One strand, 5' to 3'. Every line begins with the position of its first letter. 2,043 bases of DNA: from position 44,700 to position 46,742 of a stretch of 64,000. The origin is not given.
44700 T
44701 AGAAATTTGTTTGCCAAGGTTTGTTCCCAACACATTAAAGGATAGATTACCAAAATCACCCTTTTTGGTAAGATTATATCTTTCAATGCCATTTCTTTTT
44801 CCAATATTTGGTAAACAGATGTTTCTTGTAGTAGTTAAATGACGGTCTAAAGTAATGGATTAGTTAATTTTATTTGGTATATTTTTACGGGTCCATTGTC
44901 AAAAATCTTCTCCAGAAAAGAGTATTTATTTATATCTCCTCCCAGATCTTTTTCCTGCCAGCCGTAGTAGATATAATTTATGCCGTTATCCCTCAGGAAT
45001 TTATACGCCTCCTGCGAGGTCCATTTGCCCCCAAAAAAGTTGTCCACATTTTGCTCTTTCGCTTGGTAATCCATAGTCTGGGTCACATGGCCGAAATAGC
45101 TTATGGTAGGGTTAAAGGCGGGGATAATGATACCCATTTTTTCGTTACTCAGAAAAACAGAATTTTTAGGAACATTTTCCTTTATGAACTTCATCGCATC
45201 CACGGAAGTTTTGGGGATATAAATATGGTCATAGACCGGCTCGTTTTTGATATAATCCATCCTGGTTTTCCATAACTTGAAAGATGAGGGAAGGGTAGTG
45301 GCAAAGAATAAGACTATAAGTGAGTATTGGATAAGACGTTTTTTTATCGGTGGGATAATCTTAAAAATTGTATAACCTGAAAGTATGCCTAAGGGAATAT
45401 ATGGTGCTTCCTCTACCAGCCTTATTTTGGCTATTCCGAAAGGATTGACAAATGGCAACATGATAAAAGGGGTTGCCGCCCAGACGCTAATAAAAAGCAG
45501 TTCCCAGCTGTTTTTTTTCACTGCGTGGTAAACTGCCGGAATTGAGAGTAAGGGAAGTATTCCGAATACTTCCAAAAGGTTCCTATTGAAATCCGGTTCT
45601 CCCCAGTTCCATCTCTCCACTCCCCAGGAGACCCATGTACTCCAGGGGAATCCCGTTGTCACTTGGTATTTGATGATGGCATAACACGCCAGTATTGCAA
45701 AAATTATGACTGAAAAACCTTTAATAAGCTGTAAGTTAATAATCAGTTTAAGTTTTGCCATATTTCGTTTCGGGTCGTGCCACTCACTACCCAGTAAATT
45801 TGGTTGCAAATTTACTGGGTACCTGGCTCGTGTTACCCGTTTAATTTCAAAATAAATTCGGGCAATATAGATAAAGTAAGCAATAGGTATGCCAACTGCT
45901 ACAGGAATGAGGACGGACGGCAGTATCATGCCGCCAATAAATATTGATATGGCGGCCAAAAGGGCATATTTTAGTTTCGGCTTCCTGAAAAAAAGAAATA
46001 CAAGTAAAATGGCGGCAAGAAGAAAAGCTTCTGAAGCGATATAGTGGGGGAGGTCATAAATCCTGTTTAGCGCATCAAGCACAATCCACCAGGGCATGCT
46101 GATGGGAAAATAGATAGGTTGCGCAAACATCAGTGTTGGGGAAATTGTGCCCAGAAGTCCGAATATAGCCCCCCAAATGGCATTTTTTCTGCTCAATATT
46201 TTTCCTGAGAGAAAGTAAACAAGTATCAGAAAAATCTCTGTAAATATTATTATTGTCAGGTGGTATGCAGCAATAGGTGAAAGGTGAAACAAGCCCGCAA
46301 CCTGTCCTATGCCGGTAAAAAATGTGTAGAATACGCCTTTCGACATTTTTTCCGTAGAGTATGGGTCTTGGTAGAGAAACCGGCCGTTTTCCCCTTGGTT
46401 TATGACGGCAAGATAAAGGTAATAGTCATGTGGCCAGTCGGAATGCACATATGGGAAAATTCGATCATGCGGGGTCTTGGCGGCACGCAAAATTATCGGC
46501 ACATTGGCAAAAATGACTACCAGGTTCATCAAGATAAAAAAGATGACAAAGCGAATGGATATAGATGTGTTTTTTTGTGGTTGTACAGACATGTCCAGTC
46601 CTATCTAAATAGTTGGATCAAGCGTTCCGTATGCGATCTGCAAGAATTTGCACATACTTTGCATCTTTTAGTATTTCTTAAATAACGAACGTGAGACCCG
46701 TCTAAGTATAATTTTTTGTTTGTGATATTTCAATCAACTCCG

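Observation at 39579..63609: Five-member paralog family with the conserved ends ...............QG and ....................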

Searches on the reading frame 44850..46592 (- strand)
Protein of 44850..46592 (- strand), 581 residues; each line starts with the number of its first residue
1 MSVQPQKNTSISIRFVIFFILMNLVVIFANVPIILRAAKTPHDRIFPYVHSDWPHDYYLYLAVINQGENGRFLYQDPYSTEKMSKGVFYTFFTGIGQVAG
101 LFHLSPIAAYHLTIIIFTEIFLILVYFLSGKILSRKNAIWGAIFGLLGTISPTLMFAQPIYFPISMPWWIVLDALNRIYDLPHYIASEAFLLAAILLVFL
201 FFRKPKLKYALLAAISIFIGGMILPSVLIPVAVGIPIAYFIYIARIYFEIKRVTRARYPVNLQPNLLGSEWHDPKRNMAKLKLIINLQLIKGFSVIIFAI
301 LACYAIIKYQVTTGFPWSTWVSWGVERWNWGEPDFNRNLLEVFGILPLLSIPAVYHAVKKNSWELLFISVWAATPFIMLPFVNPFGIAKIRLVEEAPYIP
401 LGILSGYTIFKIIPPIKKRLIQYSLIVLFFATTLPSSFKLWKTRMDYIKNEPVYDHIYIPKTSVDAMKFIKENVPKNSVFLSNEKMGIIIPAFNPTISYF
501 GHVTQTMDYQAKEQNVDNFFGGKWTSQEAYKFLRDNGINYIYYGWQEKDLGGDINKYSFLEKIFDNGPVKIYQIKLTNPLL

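Call 4: search_protein_families(library=pfam, proteins=[window:44850-46592:-], max_evalue=1)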
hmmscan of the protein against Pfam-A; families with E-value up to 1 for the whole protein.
window:44850-46592:- (581 aa): 1 family
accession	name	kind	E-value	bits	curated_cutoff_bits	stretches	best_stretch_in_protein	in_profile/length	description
PF01132.26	EFP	-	0.088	13.2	27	1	454-475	21-43/54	Elongation factor P (EF-P) OB domain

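Call 9: search_protein_families(library=ncbifam, proteins=[window:44850-46592:-], max_evalue=1)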
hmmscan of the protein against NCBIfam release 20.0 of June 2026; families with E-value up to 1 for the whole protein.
window:44850-46592:- (581 aa): 0 families
